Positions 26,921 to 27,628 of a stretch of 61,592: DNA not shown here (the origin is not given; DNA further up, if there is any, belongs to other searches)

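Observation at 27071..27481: Stand-alone JAB/MPN metallopeptidase with an intact JAMM site inside the head-morphogenesis block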

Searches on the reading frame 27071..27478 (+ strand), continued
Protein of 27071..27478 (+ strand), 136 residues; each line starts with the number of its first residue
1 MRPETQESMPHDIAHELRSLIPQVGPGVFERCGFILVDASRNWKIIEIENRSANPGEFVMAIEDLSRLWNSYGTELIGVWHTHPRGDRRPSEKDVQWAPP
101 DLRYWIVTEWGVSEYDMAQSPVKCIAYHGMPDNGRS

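Call 38: get_annotated_region(hit=H104, flank=8000)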
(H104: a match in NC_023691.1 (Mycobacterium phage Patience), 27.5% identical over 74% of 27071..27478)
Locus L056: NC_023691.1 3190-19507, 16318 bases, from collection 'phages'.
description: Mycobacterium phage Patience, complete genome.
organism: Mycobacterium phage Patience (NCBI taxid 1074308)
taxonomy: Viruses; Duplodnaviria; Heunggongvirae; Uroviricota; Caudoviricetes; Patiencevirus; Patiencevirus patience
host: Mycobacterium smegmatis mc2 155; source: soil; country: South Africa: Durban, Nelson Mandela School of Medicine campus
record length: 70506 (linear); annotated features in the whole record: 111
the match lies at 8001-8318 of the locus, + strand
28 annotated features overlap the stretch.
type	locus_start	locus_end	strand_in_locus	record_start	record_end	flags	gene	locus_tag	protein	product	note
CDS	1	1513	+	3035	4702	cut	6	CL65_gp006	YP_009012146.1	terminase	gp6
CDS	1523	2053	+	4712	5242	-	7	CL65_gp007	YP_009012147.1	hypothetical protein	gp7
CDS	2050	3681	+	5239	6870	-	8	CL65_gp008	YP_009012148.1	portal protein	gp8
CDS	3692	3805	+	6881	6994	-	111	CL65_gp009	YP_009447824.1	hypothetical protein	-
CDS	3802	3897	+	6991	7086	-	9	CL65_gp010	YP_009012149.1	hypothetical protein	gp9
CDS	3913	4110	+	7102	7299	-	10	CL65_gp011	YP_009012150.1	hypothetical protein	gp10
CDS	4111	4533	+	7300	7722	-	11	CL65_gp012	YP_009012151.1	hypothetical protein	gp11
CDS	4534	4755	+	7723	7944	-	12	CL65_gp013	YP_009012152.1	hypothetical protein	gp12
CDS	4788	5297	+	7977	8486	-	13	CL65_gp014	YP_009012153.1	hypothetical protein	gp13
CDS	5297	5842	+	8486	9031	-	14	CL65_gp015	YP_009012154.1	hypothetical protein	gp14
CDS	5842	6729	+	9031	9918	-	15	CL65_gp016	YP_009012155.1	hypothetical protein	gp15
CDS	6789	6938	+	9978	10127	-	16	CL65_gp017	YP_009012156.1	hypothetical protein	gp16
CDS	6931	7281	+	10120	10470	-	17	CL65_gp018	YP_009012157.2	hypothetical protein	gp17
CDS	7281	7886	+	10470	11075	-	18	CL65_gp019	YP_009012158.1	head maturation protease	gp18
CDS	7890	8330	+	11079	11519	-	19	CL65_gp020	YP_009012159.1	tail protein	gp19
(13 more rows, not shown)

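Call 43: search_protein_families(library=padloc, proteins=[window:27071-27478:+], max_evalue=1)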
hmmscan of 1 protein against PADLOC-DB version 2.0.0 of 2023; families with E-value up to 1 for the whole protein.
window:27071-27478:+ (136 aa): 20 families
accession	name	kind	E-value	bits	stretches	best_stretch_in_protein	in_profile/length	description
PDLC00890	JAB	-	4.9e-06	24.1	1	63-96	77-110/157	JAB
PDLC00895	JAB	-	1.1e-05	23.1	1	68-96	80-108/162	JAB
PDLC00891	JAB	-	0.00015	19.2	1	72-96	85-109/159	JAB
PDLC00896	JAB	-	0.00032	18.5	1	74-96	91-113/159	JAB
PDLC00908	JAB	-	0.00053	17.9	1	63-96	88-120/168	JAB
PDLC00900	JAB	-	0.00056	18.1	1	73-98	86-111/159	JAB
PDLC00898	JAB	-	0.00068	17.3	1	72-96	91-115/162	JAB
PDLC00889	JAB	-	0.00083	17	1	65-96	88-118/168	JAB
PDLC00902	JAB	-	0.0011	16.7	1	73-96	92-115/159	JAB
PDLC00892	JAB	-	0.0013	16.3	1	73-96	88-111/174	JAB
PDLC00909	JAB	-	0.0015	16.2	1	74-96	98-120/168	JAB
PDLC00894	JAB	-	0.0021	16.1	1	75-96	95-116/158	JAB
PDLC00905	JAB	-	0.0027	15.9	1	76-96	83-103/154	JAB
PDLC00901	JAB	-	0.0035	15.2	1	76-96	98-118/163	JAB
PDLC00887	JAB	-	0.0042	15.1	1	74-96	93-115/160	JAB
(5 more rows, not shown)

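Call 44: search_protein_families(library=ncbifam, proteins=[window:27071-27478:+], max_evalue=1)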
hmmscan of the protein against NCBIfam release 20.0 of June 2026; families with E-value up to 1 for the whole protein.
window:27071-27478:+ (136 aa): 5 families
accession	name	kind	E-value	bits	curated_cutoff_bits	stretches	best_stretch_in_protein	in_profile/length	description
NF041370.1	desamp_Halo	equivalog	9.3e-05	22.3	130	1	55-108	60-110/133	desampylase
NF058523.1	6A-MBL_cap2_3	equivalog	0.00041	19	320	1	75-96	624-645/665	anti-phage 6A-MBL system cap2_3 protein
NF000642.1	PRK00024.1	equivalog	0.045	13.4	180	1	76-96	157-176/212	RadC family protein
TIGR02256.1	ICE_VC0181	hypoth_equivalog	0.053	13.4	127.6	1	76-96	75-95/131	conserved hypothetical protein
NF050170.1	CDNTaseCGASCap3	equivalog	0.083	13.1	200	1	75-96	94-115/153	CBASS system CD-NTase/cGAS isopeptidase Cap3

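Call 54: search_protein_families(library=pfam, proteins=[L001:3335-5623:+, L001:7793-8662:+, L001:6510-7529:+], max_evalue=0.01)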
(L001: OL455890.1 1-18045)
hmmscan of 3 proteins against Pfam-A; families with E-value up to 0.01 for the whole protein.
L001:3335-5623:+ (763 aa): 2 families
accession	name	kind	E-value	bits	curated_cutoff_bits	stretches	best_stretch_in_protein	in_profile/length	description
PF13385.13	Laminin_G_3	-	7.9e-07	29.8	27.6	1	632-746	29-149/151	Concanavalin A-like lectin/glucanases superfamily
PF13229.12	Beta_helix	-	1.8e-05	24.9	25.9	1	247-355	33-137/158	Right handed beta helix region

L001:7793-8662:+ (290 aa): 0 families

L001:6510-7529:+ (340 aa): 0 families

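Call 76: find_related_loci(query=A1, collection=genome_contigs, flank=8000)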
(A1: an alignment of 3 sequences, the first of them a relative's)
Query A1 (136 aa) in genome_contigs; peptide patterns used: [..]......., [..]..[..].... (x = any residue, [..] = any of these).
72 stretches matched a pattern; 30 encode a relative of the query (tblastn E <= 1e-3); 30 distinct loci.
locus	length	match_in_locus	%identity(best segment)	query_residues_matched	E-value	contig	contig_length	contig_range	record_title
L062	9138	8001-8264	37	27-107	4e-9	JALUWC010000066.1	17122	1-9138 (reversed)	MAG: Geoglobus sp. isolate 128-326_metabat2_scaf2bin.087 128-326_scaffold_1422_c1, whole genome shotgun sequence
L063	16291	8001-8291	36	27-115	6e-9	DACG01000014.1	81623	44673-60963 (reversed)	MAG TPA_asm: Geoglobus sp. UBA235 UBA235_contig_56, whole genome shotgun sequence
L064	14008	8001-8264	33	29-107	4e-8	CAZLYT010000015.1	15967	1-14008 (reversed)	MAG TPA_asm: uncultured Candidatus Competibacteraceae bacterium isolate binchicken_co31_333 genome assembly, contig: k14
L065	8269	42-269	36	30-107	6e-8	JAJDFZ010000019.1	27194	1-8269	Oxalobacter sp. OttesenSCG-928-P03 AH-928-P03_NODE_19, whole genome shotgun sequence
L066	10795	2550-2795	33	24-108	9e-8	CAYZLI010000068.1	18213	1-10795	MAG TPA_asm: uncultured Rhodocyclaceae bacterium isolate binchicken_co110_434 genome assembly, contig: NODE_6638_length_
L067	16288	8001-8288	33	30-114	4e-7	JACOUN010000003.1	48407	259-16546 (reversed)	MAG: Rhodocyclales bacterium isolate NC_groundwater_73_Ag_B-0.1um_65_20 GD18-4_B1_scaffold_42345, whole genome shotgun s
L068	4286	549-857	32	5-114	7e-7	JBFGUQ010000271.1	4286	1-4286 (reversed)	MAG: Rhodocyclaceae bacterium isolate Mix_sand05.2021.03.G.44 k141_2838049_length_4286_cov_12.0205, whole genome shotgun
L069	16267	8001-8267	27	29-108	2e-6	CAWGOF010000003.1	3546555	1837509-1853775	MAG: uncultured Acidobacteriota bacterium isolate MFD05567.bin.2.45 genome assembly, contig: contig_8950, whole genome s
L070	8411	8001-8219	31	30-95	2e-6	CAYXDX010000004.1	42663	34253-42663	MAG TPA_asm: uncultured archaeon isolate SRP216583_co2_138 genome assembly, contig: NODE_425_length_42663_cov_11.589279,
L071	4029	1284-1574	34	15-114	2e-6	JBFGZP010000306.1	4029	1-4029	MAG: Thauera sp. isolate Mix_sand06.2021.04.G.50 k141_701692_length_4029_cov_19.0854, whole genome shotgun sequence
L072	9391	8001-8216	35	30-95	3e-6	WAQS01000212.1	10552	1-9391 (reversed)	MAG: Ferroglobus sp. isolate S146_96 k151_62425, whole genome shotgun sequence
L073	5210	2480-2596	46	73-111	3e-6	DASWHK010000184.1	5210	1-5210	MAG TPA_asm: Acidobacteriota bacterium isolate SMAG_U2840 k141_3441092, whole genome shotgun sequence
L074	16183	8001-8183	36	73-123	4e-6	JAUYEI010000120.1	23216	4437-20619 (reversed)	MAG: Azonexus sp. isolate C21_concoct.bin.10 C21_k141_273119, whole genome shotgun sequence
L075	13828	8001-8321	29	9-108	4e-6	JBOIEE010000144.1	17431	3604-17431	MAG: Gammaproteobacteria bacterium isolate M3-S_metawrap_bin.32 k127_1443657, whole genome shotgun sequence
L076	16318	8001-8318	31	9-108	4e-6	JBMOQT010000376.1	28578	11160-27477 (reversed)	MAG: Pseudomonadota bacterium isolate Betzabe_MAG161 MAG161_376, whole genome shotgun sequence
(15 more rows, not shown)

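Call 78: predict_structure(alignment_id=A2)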
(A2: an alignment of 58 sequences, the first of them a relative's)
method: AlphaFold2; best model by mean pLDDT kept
length: 136 residues; sequences in the alignment: 58
mean_pLDDT: 92.0   pTM: 0.86
mean pLDDT of the five models: 92.0, 90.9, 90.1, 89.8, 89.3
residues with pLDDT >= 90: 115; 70-90: 11; 50-70: 8; < 50: 2
segments of 3 or more residues with pLDDT < 50: none
pLDDT, mean of each block of 10 residues (from residue 1): 70 97 89 97 97 94 96 97 96 95 96 97 95 62
secondary structure, 60 per line:
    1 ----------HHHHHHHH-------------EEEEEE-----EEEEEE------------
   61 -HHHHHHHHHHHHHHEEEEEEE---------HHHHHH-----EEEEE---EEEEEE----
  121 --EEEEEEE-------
elements in order: H11-18 E32-37 E43-48 H62-75 E76-82 H92-97 E103-107 E111-116 E123-129

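Call 81: fold_search(model_id=the predicted structure, library=pdb)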
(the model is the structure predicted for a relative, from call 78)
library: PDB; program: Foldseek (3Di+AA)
matches with E <= 10: 495; with E <= 0.001: 3
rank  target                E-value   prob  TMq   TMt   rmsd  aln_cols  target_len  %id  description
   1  5ld9_A                4.3e-06  1.00  0.65  0.68   3.7       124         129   23  Structure of deubiquitinating enzyme homolog, Pyrococcus furiosus JAMM1. (released 2017-05-17)
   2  5lda_A                8.9e-06  1.00  0.66  0.69   3.5       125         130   22  Structure of deubiquitinating enzyme homolog (Pyrococcus furiosus JAMM1) in complex with ubiquitin-like SAMP2. (released 2017-06-21)
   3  9ild_A                1.5e-04  1.00  0.54  0.49   4.4       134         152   19  Complex structure of Cap3 and CD-NTase (released 2024-07-31)
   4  7l97_A                1.2e-03  1.00  0.45  0.37   7.7       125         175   20  Crystal structure of STAMBPL1 in complex with an engineered binder (released 2021-08-25)
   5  6gvw_F                2.0e-03  1.00  0.45  0.21  16.6       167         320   11  Crystal structure of the BRCA1-A complex (released 2019-07-10)
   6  5w83_B                2.4e-03  1.00  0.49  0.43   5.0       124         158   12  Rpn8/Rpn11 dimer complex (released 2017-09-06)
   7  4owp_B                3.1e-03  1.00  0.46  0.39   6.2       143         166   14  Crystal structure of rpn11 in a heterodimer complex with rpn8, representing the active portion of the proteasome lid. (released 2015-08-05)
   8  9le4_B                3.3e-03  1.00  0.45  0.36   7.6       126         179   17  Crystal structure of the MIT-CD complex of STAMBP (released 2025-06-11)
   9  4o8x_B                3.3e-03  1.00  0.47  0.40   6.3       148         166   12  Zinc-bound Rpn11 in complex with Rpn8 (released 2014-01-22)
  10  9e81_E                4.0e-03  0.99  0.45  0.24   7.1       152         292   17  Cryo-EM structure of COP9 signalosome in complex with CSN5i-3 (released 2025-12-03)
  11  4ocm_B                5.1e-03  1.00  0.44  0.36   5.8       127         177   15  Crystal Structure of the Rpn8-Rpn11 MPN domain heterodimer, crystal form Ib (released 2014-01-29)
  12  8h3a_E                5.4e-03  0.99  0.40  0.21   6.0       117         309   14  Cryo-EM Structure of the KBTBD2-CRL3~N8(removed)-CSN complex (released 2023-10-11)
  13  9egl_E                6.1e-03  1.00  0.43  0.23   5.5       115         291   12  Cryo-EM structure of COP9 signalosome precatalytic state with neddylated cullin-3 (released 2025-12-03)
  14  9is6_E                6.1e-03  0.99  0.43  0.23   6.1       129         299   13  CryoEM structure of Plant-Complex-C-5b (released 2025-07-23)
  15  3rzu_A                8.2e-03  0.99  0.45  0.37   8.0       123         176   15  The Crystal Structure of the Catalytic Domain of AMSH (released 2011-10-19)
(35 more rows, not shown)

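Call 82: fold_search(model_id=the predicted structure, library=viral)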
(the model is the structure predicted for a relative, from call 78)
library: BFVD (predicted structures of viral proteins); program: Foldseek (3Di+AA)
matches with E <= 10: 720; with E <= 0.001: 19
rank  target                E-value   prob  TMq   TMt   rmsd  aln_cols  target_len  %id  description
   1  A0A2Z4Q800            9.3e-10  1.00  0.70  0.76   2.3       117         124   32  Peptidase [Gordonia phage Suzy]
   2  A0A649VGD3            1.7e-09  1.00  0.74  0.68   4.5       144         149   30  Metalloprotease [Gordonia phage Yikes]
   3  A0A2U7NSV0            2.5e-08  1.00  0.60  0.71   3.1       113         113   28  (no name in the UniProt tables at hand)
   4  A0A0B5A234            9.6e-08  1.00  0.58  0.71   3.0       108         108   28  (no name in the UniProt tables at hand)
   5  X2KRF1                1.0e-07  1.00  0.62  0.56  13.7       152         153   27  JAB domain-containing protein [Mycobacterium phage Hawkeye]
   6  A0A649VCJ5            4.7e-07  1.00  0.67  0.70   2.4       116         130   32  Metalloprotease [Mycobacterium phage Indlulamithi]
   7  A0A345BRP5            7.2e-07  1.00  0.55  0.31   8.2       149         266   21  (no name in the UniProt tables at hand)
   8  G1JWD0                1.0e-06  1.00  0.64  0.60   4.3       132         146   26  Protease [Mycobacterium phage Patience]
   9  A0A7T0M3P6            2.2e-06  1.00  0.57  0.55   5.6       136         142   19  (no name in the UniProt tables at hand)
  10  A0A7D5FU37            1.2e-05  1.00  0.49  0.26   9.5       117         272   24  (no name in the UniProt tables at hand)
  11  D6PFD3                1.7e-05  1.00  0.53  0.44   9.0       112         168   19  (no name in the UniProt tables at hand)
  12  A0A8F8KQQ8            1.7e-05  1.00  0.57  0.47   8.6       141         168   16  Deubiquitination hydrolase [Clandestinovirus]
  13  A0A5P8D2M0            2.1e-05  1.00  0.53  0.26  10.4       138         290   23  (no name in the UniProt tables at hand)
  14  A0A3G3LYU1            6.2e-05  1.00  0.50  0.54   7.7       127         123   18  JAB domain-containing protein [Brevibacterium phage Cantare]
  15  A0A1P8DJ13            7.0e-05  1.00  0.51  0.53   5.5       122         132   21  (no name in the UniProt tables at hand)
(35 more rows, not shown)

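Call 84: search_protein_families(library=phrogs, proteins=[L056:7281-7883:+, L056:7890-8327:+, L056:5842-6726:+, L056:5297-5839:+, L056:4788-5294:+], max_evalue=0.001)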
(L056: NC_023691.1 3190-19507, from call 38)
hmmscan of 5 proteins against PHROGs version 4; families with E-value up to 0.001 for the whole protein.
L056:7281-7883:+ (201 aa): 2 families
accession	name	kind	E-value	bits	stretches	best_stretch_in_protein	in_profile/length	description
phrog_12708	-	head and packaging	1.2e-91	308.2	1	1-201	38-251/257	head maturation protease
phrog_31200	-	unknown function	0.0005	20.9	1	4-30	8-34/180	-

L056:7890-8327:+ (146 aa): 3 families
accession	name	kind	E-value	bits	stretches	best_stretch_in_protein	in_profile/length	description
phrog_5556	-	tail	2.7e-47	161.3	1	15-145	1-130/148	tail protein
phrog_30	-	tail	1.1e-11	45.9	1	51-143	308-393/544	minor tail protein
phrog_2635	-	tail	3e-08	34.5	1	51-142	20-105/135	tail protein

L056:5842-6726:+ (295 aa): 4 families
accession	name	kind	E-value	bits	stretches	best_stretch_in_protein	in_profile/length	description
phrog_32594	-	unknown function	3.2e-204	678.2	1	1-295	1-295/295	-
phrog_32101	-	unknown function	9.2e-06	26.7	1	1-80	1-76/181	-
phrog_38146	-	unknown function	9.6e-06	27.2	1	10-105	5-87/116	-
phrog_31200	-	unknown function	0.00018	22.4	1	1-83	1-84/180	-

L056:5297-5839:+ (181 aa): 5 families
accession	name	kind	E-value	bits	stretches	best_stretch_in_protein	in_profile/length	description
phrog_32101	-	unknown function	1.8e-121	403.8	1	1-181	1-181/181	-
phrog_31200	-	unknown function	1.1e-07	32.9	1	3-79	5-80/180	-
phrog_38146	-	unknown function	4.9e-06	28.2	1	1-58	1-56/116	-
phrog_19343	-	moron, auxiliary metabolic gene and host takeover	5.1e-06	28.1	1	9-75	4-65/110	membrane protein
phrog_32594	-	unknown function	3.5e-05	24.8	1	1-76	1-80/295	-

L056:4788-5294:+ (169 aa): 3 families
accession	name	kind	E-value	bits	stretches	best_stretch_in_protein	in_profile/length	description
phrog_31200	-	unknown function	6.4e-116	385.6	1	1-169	12-180/180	-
phrog_32101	-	unknown function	1.1e-05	26.4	1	1-68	10-78/181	-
phrog_38146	-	unknown function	1.2e-05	26.9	1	1-55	7-65/116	-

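Call 85: search_protein_families(library=pfam, proteins=[L056:7281-7883:+, L056:5842-6726:+, L056:5297-5839:+, L056:4788-5294:+], max_evalue=0.1)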
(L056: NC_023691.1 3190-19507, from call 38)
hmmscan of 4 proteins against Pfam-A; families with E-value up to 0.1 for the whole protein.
L056:7281-7883:+ (201 aa): 0 families

L056:5842-6726:+ (295 aa): 0 families

L056:5297-5839:+ (181 aa): 0 families

L056:4788-5294:+ (169 aa): 0 families

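Call 87: search_solved_structures(query=L056:7281-7883:+, max_evalue=10)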
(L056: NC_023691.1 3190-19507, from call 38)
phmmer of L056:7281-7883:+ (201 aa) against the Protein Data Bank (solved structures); distinct sequences matched with E-value up to 10: 0.
